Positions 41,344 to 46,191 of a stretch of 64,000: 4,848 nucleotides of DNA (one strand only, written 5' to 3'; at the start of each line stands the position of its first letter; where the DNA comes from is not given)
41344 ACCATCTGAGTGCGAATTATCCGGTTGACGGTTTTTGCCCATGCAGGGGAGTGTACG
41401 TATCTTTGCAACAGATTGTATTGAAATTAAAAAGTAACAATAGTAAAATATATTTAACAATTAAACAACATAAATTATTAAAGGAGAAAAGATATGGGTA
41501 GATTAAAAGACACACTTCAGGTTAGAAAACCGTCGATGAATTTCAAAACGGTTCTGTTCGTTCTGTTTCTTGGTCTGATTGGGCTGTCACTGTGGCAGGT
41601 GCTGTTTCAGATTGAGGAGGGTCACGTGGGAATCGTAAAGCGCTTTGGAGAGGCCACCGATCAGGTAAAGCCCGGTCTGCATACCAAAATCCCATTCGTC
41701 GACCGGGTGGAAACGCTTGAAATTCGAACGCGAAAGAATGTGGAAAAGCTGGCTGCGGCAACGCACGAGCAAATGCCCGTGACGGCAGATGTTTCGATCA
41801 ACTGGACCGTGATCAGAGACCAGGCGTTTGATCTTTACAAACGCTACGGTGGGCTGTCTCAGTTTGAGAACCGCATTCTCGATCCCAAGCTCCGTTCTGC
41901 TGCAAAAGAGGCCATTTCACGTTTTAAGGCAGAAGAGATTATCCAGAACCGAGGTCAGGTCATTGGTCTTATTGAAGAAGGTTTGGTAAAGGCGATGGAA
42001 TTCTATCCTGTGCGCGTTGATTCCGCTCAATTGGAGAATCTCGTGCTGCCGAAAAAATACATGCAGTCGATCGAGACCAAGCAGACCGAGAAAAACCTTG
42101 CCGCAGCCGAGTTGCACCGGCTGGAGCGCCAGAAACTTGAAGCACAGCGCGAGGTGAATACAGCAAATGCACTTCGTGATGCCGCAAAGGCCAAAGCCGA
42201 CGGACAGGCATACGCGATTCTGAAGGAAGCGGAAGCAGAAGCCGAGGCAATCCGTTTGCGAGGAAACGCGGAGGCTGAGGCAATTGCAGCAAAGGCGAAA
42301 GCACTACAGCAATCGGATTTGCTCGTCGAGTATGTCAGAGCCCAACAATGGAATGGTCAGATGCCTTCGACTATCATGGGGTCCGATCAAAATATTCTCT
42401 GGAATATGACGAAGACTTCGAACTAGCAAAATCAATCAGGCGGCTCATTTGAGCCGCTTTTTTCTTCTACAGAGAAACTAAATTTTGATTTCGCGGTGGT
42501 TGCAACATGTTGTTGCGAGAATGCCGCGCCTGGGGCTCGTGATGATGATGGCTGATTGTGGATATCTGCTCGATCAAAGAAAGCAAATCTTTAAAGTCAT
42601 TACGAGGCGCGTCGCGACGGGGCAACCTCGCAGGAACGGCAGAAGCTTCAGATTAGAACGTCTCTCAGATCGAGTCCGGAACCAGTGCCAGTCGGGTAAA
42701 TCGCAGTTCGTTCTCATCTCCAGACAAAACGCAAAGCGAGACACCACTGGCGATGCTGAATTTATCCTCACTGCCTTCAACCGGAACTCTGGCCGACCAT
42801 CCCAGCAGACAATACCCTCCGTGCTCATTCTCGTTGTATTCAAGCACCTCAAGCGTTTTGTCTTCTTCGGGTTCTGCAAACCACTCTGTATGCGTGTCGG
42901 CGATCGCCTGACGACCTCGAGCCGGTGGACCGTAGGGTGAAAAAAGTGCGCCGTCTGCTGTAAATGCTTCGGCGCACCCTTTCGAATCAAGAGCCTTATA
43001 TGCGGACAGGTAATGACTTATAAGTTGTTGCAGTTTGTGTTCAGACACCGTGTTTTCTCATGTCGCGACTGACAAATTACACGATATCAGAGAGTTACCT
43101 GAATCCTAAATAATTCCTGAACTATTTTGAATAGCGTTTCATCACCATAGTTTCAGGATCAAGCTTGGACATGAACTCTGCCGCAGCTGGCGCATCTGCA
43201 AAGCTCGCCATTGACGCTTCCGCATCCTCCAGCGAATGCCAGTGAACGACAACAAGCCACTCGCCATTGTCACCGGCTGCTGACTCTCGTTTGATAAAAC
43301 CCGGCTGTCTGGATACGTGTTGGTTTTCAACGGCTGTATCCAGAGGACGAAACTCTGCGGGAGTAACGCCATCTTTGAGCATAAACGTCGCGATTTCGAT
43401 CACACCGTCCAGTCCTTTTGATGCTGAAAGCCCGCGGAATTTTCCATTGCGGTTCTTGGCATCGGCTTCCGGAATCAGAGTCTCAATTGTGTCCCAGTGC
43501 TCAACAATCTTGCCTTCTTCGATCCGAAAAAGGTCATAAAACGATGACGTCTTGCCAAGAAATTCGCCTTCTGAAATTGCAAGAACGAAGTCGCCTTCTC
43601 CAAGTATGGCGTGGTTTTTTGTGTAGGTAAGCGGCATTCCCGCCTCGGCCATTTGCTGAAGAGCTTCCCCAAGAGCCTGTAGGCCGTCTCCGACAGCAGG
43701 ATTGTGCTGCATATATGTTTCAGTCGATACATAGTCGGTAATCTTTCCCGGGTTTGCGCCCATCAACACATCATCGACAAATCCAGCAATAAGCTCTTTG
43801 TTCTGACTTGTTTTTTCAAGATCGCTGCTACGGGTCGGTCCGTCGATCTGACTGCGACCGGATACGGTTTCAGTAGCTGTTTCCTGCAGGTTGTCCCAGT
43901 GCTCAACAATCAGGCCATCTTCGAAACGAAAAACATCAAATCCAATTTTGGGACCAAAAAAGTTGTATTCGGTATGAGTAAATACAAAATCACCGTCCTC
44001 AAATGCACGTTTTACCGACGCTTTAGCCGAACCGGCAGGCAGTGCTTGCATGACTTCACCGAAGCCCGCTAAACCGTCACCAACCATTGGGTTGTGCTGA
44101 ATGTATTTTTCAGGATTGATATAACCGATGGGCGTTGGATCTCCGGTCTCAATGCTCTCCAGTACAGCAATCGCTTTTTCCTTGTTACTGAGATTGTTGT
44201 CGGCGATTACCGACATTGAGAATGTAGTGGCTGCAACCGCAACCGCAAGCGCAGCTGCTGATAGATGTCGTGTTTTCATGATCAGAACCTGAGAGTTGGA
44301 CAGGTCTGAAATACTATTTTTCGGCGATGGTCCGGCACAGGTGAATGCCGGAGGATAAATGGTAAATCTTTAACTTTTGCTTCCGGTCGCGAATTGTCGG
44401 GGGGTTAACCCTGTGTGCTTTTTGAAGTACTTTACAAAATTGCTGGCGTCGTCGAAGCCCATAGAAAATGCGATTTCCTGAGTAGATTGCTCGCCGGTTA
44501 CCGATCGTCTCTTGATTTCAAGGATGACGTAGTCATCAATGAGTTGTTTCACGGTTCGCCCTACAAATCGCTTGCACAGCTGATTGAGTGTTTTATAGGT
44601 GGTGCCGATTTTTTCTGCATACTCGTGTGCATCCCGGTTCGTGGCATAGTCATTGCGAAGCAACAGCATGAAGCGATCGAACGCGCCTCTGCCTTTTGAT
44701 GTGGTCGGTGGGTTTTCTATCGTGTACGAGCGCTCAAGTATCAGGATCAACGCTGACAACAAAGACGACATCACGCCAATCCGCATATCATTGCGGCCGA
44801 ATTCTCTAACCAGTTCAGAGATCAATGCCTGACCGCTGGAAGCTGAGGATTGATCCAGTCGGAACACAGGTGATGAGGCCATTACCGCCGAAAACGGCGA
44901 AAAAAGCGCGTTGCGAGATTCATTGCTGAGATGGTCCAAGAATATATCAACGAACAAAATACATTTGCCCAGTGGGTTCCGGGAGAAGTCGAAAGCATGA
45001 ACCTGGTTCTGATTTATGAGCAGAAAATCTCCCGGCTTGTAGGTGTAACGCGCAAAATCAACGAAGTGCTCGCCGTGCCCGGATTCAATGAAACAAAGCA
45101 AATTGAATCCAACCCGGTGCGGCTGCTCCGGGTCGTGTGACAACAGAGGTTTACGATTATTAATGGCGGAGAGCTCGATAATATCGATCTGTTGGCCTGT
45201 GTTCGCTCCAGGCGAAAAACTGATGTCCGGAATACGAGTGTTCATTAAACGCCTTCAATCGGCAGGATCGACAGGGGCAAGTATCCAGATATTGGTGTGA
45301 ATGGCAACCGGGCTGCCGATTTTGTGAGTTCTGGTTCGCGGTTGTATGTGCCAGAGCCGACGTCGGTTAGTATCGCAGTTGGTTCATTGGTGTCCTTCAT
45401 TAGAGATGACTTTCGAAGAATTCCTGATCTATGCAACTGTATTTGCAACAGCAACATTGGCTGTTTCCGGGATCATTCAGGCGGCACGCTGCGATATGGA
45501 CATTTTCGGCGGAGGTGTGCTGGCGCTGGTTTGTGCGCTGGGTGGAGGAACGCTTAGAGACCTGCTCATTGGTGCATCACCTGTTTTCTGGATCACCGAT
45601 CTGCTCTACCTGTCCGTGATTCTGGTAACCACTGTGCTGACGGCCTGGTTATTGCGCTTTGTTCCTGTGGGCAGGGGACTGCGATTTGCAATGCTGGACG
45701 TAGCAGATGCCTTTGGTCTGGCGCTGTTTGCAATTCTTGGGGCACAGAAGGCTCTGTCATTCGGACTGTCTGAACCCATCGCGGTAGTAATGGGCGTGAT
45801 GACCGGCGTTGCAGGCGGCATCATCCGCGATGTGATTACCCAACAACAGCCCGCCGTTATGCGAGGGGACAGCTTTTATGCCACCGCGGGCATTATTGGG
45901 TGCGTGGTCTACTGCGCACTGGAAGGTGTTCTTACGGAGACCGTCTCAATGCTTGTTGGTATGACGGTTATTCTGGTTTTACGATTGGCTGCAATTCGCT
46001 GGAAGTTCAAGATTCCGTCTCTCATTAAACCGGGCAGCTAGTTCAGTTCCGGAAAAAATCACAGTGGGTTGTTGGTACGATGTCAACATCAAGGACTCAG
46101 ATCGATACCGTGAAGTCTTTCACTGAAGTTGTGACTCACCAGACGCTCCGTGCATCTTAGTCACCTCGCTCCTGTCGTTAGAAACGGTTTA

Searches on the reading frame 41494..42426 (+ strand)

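Call 7: search_protein_families(library=pfam, proteins=[window:41494-42426:+])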
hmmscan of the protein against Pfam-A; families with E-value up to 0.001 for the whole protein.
window:41494-42426:+ (310 aa): 1 family
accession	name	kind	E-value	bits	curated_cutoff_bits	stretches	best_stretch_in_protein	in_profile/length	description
PF01145.31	Band_7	-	1.4e-33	116.8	23.6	1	39-213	2-175/176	SPFH domain / Band 7 family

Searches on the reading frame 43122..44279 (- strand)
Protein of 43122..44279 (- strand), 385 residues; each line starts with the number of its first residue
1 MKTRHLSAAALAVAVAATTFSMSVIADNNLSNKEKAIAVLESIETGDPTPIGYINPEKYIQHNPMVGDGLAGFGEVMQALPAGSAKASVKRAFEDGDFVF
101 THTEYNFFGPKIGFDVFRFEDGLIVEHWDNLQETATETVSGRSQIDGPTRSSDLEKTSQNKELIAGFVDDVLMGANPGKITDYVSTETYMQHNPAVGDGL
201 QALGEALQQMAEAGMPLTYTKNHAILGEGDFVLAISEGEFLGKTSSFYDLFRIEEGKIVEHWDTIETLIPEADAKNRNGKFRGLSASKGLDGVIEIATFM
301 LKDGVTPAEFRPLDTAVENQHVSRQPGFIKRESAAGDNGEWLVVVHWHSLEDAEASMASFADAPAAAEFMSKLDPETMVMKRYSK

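Call 7: search_protein_families(library=pfam, proteins=[window:43122-44279:-])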
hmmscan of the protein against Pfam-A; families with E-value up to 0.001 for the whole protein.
window:43122-44279:- (385 aa): 2 families
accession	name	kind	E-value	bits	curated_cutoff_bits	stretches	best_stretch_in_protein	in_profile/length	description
PF12680.13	SnoaL_2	-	5.2e-15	56.3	27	2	40-127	5-102/102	SnoaL-like domain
PF07366.18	SnoaL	-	5.7e-12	46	28.4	1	164-267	3-119/126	SnoaL-like polyketide cyclase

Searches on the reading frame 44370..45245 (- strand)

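Call 65: search_protein_families(library=pfam, proteins=[window:44370-45245:-])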
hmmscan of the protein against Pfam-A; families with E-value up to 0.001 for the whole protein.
window:44370-45245:- (291 aa): 4 families
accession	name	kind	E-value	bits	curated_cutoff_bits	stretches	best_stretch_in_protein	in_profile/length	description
PF12833.13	HTH_18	-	1.1e-18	67.8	33.6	1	209-286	1-78/80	Helix-turn-helix domain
PF02311.25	AraC_binding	-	9.5e-07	29.1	21.1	1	41-90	17-66/135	AraC-like ligand binding domain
PF00165.29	HTH_AraC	-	1.5e-06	28.6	26.6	1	257-285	13-40/42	Bacterial regulatory helix-turn-helix proteins, AraC family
PF07883.17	Cupin_2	-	0.00036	20.6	27.2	1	43-85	16-56/70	Cupin domain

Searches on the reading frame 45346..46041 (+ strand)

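Call 65: search_protein_families(library=pfam, proteins=[window:45346-46041:+])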
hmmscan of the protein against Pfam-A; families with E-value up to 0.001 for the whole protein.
window:45346-46041:+ (231 aa): 1 family
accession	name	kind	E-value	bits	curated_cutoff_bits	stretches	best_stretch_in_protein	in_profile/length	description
PF03458.18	Gly_transporter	-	8.6e-38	128.5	23.5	2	119-192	2-76/78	Glycine transporter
